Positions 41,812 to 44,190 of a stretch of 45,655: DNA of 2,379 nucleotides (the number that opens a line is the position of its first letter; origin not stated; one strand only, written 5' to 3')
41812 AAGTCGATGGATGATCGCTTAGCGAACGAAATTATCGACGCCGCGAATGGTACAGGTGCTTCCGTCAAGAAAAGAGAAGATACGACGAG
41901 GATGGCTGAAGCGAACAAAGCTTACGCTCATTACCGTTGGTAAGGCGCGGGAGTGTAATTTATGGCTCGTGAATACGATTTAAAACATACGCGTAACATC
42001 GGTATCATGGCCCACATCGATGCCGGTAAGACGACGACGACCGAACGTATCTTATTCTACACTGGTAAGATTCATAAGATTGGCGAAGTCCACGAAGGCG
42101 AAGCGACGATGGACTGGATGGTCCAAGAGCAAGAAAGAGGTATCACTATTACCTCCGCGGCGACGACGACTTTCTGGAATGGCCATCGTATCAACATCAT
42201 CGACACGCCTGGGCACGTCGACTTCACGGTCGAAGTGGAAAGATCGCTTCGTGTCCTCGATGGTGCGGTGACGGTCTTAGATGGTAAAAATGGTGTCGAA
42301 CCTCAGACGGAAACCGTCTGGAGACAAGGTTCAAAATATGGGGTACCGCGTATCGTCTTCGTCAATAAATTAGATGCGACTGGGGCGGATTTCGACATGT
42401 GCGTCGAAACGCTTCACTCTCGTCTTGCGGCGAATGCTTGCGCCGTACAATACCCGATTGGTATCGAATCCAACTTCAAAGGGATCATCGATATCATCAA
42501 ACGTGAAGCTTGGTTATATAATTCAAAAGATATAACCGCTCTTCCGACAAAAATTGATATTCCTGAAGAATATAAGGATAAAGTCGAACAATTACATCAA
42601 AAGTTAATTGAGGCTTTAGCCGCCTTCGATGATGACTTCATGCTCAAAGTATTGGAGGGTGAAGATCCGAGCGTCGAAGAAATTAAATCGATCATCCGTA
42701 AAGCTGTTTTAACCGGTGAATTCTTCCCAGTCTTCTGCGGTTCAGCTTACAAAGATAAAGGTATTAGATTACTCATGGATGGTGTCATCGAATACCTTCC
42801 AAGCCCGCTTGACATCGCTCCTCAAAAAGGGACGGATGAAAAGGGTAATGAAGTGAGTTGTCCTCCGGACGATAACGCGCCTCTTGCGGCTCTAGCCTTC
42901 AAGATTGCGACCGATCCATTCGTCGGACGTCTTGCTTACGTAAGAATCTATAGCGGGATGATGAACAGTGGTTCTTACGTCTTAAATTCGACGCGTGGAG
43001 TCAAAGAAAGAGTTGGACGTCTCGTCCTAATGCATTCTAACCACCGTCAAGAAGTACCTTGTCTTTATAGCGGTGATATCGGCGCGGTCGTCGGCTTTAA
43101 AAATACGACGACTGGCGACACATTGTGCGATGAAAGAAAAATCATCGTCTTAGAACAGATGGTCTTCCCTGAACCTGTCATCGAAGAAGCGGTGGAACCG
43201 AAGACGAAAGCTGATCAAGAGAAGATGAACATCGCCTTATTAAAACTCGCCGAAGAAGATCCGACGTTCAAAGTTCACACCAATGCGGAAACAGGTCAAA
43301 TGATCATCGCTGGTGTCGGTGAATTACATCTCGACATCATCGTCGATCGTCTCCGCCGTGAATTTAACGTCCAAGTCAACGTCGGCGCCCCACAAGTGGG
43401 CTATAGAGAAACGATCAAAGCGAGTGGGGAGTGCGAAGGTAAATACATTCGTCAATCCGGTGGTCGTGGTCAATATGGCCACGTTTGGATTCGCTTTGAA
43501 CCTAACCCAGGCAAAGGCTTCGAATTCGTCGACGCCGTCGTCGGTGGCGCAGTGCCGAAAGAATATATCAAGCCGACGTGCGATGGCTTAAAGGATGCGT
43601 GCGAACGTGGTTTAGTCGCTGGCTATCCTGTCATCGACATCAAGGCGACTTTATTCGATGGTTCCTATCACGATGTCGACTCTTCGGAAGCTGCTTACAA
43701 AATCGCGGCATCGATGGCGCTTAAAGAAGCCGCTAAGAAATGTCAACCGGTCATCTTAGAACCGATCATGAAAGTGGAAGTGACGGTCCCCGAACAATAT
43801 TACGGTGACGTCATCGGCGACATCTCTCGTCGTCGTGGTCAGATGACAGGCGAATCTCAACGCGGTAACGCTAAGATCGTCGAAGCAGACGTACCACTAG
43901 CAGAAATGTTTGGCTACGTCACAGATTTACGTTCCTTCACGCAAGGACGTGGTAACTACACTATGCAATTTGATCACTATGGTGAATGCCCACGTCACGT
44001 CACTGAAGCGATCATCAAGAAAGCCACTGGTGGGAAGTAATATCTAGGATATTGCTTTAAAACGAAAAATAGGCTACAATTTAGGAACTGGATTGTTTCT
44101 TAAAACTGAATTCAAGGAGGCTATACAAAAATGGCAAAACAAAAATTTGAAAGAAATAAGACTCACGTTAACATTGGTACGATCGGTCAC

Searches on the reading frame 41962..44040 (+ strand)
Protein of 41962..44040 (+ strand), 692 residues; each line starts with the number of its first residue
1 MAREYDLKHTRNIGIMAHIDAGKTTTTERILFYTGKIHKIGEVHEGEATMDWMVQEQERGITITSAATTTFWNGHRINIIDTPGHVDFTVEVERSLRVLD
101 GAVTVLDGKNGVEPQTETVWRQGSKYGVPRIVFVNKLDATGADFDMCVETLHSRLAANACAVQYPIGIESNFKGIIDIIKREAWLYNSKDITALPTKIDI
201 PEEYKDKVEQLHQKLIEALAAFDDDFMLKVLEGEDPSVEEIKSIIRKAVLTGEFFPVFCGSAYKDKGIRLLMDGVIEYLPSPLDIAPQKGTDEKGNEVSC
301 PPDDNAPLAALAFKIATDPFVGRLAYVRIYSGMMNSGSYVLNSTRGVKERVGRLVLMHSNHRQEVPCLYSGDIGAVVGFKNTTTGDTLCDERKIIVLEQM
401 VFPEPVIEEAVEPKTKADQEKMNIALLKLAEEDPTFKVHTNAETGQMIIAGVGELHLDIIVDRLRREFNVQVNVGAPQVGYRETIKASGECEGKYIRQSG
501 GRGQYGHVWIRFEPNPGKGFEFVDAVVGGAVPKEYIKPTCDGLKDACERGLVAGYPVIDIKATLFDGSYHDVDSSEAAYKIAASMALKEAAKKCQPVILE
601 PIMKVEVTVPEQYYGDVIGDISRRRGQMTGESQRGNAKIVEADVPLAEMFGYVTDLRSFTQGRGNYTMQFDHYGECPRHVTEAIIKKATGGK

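Call 64: find_homologous_proteins(query=window:41962-44040:+, max_evalue=1e-100)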
Query window:41962-44040:+ (692 aa): 8000 proteins with E <= 1e-100 among 8000 candidates; the best 120 are listed.
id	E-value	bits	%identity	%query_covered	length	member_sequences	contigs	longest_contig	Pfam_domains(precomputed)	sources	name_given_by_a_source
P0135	0.0e+0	1528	95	100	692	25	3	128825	PF00679.31,PF14492.13,PF00009.34,PF03764.25,PF16658.12,PF03144.32,PF22042.3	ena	-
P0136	0.0e+0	1333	84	99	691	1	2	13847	PF00679.31,PF14492.13,PF00009.34,PF03764.25,PF16658.12,PF03144.32,PF22042.3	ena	-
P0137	0.0e+0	1330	84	99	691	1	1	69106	PF00679.31,PF14492.13,PF00009.34,PF03764.25,PF16658.12,PF03144.32,PF22042.3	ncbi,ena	-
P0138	0.0e+0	1326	84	99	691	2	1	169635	PF00679.31,PF14492.13,PF00009.34,PF03764.25,PF16658.12,PF03144.32,PF22042.3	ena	-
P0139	0.0e+0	1326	82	99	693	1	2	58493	PF00679.31,PF14492.13,PF00009.34,PF03764.25,PF16658.12,PF03144.32,PF22042.3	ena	-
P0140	0.0e+0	1324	82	99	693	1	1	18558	PF00679.31,PF14492.13,PF00009.34,PF03764.25,PF16658.12,PF03144.32,PF22042.3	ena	-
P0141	0.0e+0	1324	82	99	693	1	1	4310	PF00679.31,PF14492.13,PF00009.34,PF03764.25,PF16658.12,PF03144.32,PF22042.3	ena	-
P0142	0.0e+0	1324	82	99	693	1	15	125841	PF00679.31,PF14492.13,PF00009.34,PF03764.25,PF16658.12,PF03144.32,PF22042.3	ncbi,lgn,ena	-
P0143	0.0e+0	1324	82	99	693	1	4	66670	PF00679.31,PF14492.13,PF00009.34,PF03764.25,PF16658.12,PF03144.32,PF22042.3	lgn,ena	-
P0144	0.0e+0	1323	83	99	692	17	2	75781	PF00679.31,PF14492.13,PF00009.34,PF03764.25,PF16658.12,PF03144.32,PF22042.3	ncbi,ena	-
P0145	0.0e+0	1323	84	99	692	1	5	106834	PF00679.31,PF14492.13,PF00009.34,PF03764.25,PF16658.12,PF03144.32,PF22042.3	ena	-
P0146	0.0e+0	1322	83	99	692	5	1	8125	PF00679.31,PF14492.13,PF00009.34,PF03764.25,PF16658.12,PF03144.32,PF22042.3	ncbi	-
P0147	0.0e+0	1322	82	99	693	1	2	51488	PF00679.31,PF14492.13,PF00009.34,PF03764.25,PF16658.12,PF03144.32,PF22042.3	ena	-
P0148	0.0e+0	1322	82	99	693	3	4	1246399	PF00679.31,PF14492.13,PF00009.34,PF03764.25,PF16658.12,PF03144.32,PF22042.3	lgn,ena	-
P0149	0.0e+0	1321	82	99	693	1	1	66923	PF00679.31,PF14492.13,PF00009.34,PF03764.25,PF16658.12,PF03144.32,PF22042.3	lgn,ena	-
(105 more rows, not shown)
